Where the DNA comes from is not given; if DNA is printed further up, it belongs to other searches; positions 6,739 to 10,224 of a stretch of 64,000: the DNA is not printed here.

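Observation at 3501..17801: Tandem array of three GGDEF-STAND NTPase-TPR paralogs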

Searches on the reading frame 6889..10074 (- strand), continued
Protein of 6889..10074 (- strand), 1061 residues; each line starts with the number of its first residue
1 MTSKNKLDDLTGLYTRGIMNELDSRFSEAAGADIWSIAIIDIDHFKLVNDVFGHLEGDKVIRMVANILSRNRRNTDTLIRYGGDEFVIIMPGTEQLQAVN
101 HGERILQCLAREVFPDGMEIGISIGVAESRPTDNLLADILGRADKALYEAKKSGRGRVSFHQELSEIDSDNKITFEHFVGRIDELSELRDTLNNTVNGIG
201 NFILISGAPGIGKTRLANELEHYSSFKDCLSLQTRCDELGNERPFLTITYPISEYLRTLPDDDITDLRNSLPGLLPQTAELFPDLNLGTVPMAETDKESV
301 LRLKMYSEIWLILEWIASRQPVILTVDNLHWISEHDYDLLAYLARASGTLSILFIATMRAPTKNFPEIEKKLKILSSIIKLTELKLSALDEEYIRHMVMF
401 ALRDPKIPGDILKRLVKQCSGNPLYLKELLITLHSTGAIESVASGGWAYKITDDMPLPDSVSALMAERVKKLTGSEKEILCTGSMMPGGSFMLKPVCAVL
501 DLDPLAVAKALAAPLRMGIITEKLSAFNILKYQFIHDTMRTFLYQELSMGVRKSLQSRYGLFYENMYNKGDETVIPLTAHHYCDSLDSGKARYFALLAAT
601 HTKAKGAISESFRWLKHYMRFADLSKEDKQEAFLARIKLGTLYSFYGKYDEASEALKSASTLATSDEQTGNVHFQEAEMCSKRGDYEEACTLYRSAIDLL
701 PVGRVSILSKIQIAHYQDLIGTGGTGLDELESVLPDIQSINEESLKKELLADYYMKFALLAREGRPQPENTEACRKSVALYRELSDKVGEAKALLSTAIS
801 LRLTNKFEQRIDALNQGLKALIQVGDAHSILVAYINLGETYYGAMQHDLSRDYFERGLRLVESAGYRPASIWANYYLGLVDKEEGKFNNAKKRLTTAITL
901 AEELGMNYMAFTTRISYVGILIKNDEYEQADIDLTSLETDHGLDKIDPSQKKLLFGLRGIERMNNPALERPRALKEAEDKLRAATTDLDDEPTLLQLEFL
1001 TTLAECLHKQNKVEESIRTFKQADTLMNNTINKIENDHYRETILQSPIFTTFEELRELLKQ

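Call 23: find_encoding_contigs(protein=P0001, flank=10000, max_places=3)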
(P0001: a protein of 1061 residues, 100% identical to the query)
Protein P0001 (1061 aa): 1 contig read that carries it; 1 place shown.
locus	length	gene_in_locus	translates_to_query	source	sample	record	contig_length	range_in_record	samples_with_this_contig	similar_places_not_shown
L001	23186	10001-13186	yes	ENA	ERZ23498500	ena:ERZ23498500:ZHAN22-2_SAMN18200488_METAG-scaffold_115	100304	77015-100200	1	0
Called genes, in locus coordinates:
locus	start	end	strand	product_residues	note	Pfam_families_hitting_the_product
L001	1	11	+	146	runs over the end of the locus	-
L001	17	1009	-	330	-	-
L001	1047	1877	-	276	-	PF04294:VanW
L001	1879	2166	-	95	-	PF01268:FTHFS (weak)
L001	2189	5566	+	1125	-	PF00990:GGDEF, PF13191:AAA_16, PF25058:ARM_TT21 (faint), PF00515:TPR_1 (faint), PF13424:TPR_12 (weak)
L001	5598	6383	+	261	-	PF04338:DUF481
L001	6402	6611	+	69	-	-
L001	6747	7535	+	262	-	PF09407:AbiEi_1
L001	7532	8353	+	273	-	PF08843:AbiEii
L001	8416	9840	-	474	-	PF00224:PK, PF02887:PK_C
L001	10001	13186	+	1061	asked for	PF00990:GGDEF, PF13176:TPR_7 (faint), PF13191:AAA_16, PF17874:TPR_MalT (faint), PF25058:ARM_TT21 (faint), PF00515:TPR_1 (faint), PF07719:TPR_2 (faint), PF13424:TPR_12 (weak), +1 more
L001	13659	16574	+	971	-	PF00990:GGDEF (weak), PF13191:AAA_16, PF13428:TPR_14 (faint), PF14559:TPR_19 (faint), PF17874:TPR_MalT (faint), PF25058:ARM_TT21 (faint), PF00515:TPR_1 (faint), PF13424:TPR_12 (weak), +4 more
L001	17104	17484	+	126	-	PF00293:NUDIX, PF14815:NUDIX_4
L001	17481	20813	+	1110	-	PF13091:PLDc_2, PF00270:DEAD (weak), PF04851:ResIII, PF18766:SWI2_SNF2 (weak), PF00271:Helicase_C, PF00717:Peptidase_S24 (weak), PF11907:DUF3427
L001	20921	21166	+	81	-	-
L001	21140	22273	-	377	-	PF01637:ATPase_2 (faint), PF13173:AAA_14, PF13635:DUF4143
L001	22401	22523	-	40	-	-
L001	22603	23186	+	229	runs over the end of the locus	?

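Call 24: find_encoding_contigs(protein=P0004, flank=10000, max_places=2)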
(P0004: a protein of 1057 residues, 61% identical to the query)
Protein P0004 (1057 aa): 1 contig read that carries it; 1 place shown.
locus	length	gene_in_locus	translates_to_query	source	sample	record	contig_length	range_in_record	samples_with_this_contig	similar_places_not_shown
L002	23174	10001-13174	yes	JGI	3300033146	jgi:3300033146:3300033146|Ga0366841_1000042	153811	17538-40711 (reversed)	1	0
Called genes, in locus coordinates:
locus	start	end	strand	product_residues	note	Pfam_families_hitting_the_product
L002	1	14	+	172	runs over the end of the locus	PF01257:2Fe-2S_thioredx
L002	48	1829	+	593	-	PF12837:Fer4_6 (faint), PF01512:Complex1_51K, PF12797:Fer4_2 (faint), PF10589:NADH_4Fe-4S, PF14697:Fer4_21 (faint), PF00037:Fer4 (weak), PF13237:Fer4_10 (weak), PF12838:Fer4_7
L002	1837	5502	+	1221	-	PF13510:Fer2_4, PF14691:Fer4_20, PF07992:Pyr_redox_2, PF13450:NAD_binding_8, PF13738:Pyr_redox_3 (weak), PF13187:Fer4_9, PF22117:Fer4_Nqo3, PF00384:Molybdopterin, +3 more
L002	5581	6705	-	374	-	PF17170:DUF5128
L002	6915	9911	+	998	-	PF00072:Response_reg (faint), PF01326:PPDK_N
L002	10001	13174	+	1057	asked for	PF00990:GGDEF, PF13191:AAA_16, PF07719:TPR_2 (faint), PF13374:TPR_10 (faint), PF17874:TPR_MalT (weak), PF13424:TPR_12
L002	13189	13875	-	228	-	-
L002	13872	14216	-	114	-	PF13860:FlgD_ig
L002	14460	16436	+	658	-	PF08448:PAS_4 (faint), PF02518:HATPase_c, PF14501:HATPase_c_5 (faint)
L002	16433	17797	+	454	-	PF00072:Response_reg, PF00158:Sigma54_activat, PF14532:Sigma54_activ_2, PF25601:AAA_lid_14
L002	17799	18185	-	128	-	-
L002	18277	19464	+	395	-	PF00999:Na_H_Exchanger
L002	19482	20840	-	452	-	PF04286:DUF445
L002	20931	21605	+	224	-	PF02525:Flavodoxin_2 (weak), PF03358:FMN_red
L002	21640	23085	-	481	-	PF00089:Trypsin, PF13365:Trypsin_2, PF13180:PDZ_2 (weak), PF17815:PDZ_3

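Call 25: find_encoding_contigs(protein=P0005, flank=10000, max_places=2)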
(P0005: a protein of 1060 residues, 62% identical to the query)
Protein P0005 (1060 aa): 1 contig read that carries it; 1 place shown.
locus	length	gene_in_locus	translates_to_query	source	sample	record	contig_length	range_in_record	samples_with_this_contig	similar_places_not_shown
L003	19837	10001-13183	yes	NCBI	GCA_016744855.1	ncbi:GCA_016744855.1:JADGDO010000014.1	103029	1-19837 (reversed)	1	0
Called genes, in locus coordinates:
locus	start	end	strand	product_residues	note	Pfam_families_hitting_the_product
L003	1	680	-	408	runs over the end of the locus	PF01612:DNA_pol_A_exo1, PF00570:HRDC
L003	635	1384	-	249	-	-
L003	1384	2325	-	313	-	-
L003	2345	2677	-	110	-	PF00708:Acylphosphatase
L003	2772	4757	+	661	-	PF13715:CarbopepD_reg_2 (faint), PF08308:PEGA (faint), PF13620:CarboxypepD_reg, PF00691:OmpA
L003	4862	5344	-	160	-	-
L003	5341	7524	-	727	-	PF10114:PocR, PF00989:PAS, PF08448:PAS_4 (weak), PF13426:PAS_9, PF08447:PAS_3, PF00512:HisKA (weak), PF02518:HATPase_c, PF00072:Response_reg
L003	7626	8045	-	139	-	PF13527:Acetyltransf_9 (faint), PF00583:Acetyltransf_1, PF13673:Acetyltransf_10, PF13508:Acetyltransf_7, PF08445:FR47 (weak)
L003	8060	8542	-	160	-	PF00293:NUDIX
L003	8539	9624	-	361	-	-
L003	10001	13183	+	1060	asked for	PF00990:GGDEF, PF13191:AAA_16, PF17874:TPR_MalT (faint), PF13424:TPR_12 (faint), PF00515:TPR_1 (faint), PF07719:TPR_2 (faint)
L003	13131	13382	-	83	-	PF21910:GH85_C (weak)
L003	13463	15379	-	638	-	PF17900:Peptidase_M1_N, PF01433:Peptidase_M1, PF18962:Por_Secre_tail (weak)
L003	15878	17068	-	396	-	PF13495:Phage_int_SAM_4, PF00589:Phage_integrase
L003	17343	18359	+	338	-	-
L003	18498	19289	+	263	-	-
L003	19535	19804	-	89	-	PF15738:YafQ_toxin, PF05016:ParE_toxin (weak)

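Call 26: find_encoding_contigs(protein=P0008, flank=10000, max_places=2)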
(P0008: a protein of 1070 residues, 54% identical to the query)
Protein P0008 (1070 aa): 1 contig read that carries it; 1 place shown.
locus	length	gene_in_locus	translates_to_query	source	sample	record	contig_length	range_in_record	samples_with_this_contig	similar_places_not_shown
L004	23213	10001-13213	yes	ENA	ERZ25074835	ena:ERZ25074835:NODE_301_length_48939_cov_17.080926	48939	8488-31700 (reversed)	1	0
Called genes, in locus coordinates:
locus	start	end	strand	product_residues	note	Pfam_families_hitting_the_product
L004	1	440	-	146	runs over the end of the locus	PF21785:Bflower_2 (faint)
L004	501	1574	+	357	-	PF00633:HHH (faint), PF12836:HHH_3, PF00753:Lactamase_B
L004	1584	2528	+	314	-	PF00528:BPD_transp_1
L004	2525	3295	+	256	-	PF00528:BPD_transp_1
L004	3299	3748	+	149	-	-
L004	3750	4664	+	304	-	PF03687:UPF0164 (weak), PF19572:PorV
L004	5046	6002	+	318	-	PF01734:Patatin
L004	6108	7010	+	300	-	PF03372:Exo_endo_phos, PF19580:Exo_endo_phos_3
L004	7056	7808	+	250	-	-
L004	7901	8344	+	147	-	-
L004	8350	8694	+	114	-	-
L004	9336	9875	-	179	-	-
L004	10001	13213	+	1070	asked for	PF00990:GGDEF, PF17874:TPR_MalT (faint), PF13191:AAA_16, PF07719:TPR_2 (faint), PF13181:TPR_8 (faint), PF00515:TPR_1 (faint), PF13424:TPR_12 (weak)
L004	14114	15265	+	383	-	-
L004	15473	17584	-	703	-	PF00246:Peptidase_M14, PF18962:Por_Secre_tail (weak)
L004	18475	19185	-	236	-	-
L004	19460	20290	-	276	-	-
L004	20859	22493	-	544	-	PF18962:Por_Secre_tail, PF13860:FlgD_ig (weak)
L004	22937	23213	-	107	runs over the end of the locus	PF03091:CutA1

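Call 32: find_related_loci(query=A1, collection=genome_contigs, flank=10000)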
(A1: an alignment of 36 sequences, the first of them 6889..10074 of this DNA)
Query A1 (1061 aa) in genome_contigs; peptide patterns used: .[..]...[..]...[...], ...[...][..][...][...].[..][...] (x = any residue, [..] = any of these).
600 stretches matched a pattern (row limit reached: there are more); 593 encode a relative of the query (tblastn E <= 1e-3); the best 80 are kept; 80 distinct loci.
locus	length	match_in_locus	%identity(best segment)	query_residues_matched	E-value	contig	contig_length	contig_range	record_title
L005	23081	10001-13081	23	8-1032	1e-49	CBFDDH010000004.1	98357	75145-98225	MAG TPA_asm: uncultured bacterium isolate SRR26215679_binner123_Refined_94 genome assembly, contig: ERZ25073473.35, whol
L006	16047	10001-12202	23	178-943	8e-30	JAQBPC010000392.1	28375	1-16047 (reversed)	MAG: Chloroflexota bacterium isolate RYN_337 scaffold_938736, whole genome shotgun sequence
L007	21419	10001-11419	26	178-643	3e-28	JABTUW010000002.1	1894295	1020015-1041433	MAG: Anaerolineales bacterium isolate H5_CFX7 seq002, whole genome shotgun sequence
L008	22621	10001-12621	40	8-182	1e-27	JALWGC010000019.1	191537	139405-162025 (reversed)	MAG: Helicobacteraceae bacterium isolate T11_metabat2_scaf2bin.124 T11_NODE_9_length_191537_cov_10.295700, whole genome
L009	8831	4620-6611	25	178-838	3e-27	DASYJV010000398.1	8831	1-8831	MAG TPA_asm: Candidatus Limnocylindrales bacterium isolate SMAG_U4304 k141_394008, whole genome shotgun sequence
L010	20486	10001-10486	42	8-164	3e-27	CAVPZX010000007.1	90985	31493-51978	MAG: Nitrospirota bacterium isolate MFD03726.bin.1.73 genome assembly, contig: contig_81004, whole genome shotgun sequen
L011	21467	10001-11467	24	177-659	2e-26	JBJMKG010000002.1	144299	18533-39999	MAG: Gaiellaceae bacterium isolate H2_18_all_fractions_metab_91_71_22 k255_211876, whole genome shotgun sequence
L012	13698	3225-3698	42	8-158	5e-26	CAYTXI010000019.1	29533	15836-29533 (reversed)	MAG TPA_asm: uncultured Bauldia sp. isolate SRP214966_co7_275 genome assembly, contig: NODE_914_length_29533_cov_11.2691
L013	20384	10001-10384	45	35-164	6e-26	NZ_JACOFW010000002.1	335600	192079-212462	Undibacterium seohonense strain KACC 16656 2, whole genome shotgun sequence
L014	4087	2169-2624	41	8-158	2e-25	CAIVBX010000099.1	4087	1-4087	MAG: uncultured proteobacterium isolate I2_bin-169 genome assembly, contig: bin-169:099/376, whole genome shotgun sequen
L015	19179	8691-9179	37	5-163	4e-25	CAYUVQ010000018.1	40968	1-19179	MAG TPA_asm: uncultured Cellvibrionaceae bacterium isolate SRP220891_co3_629 genome assembly, contig: NODE_869_length_40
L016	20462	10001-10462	41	8-160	3e-25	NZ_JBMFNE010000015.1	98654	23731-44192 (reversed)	MAG: Chloroflexus sp. isolate KM4338-03 NODE_15_length_98654_cov_83.922081, whole genome shotgun sequence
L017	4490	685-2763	24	178-905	5e-25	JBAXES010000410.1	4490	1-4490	MAG: Chloroflexales bacterium isolate ELA251 MAG251_410, whole genome shotgun sequence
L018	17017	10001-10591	37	8-203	1e-24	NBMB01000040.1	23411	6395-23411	MAG: Candidatus Cloacimonetes bacterium 4572_55 ex4572_55_scaffold_464, whole genome shotgun sequence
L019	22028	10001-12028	25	166-840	1e-24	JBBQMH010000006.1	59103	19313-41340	MAG: Candidatus Limnocylindrales bacterium isolate Co_metawrap_434 Cmw_434_k141_253039_length_59103_cov_20.9986, whole g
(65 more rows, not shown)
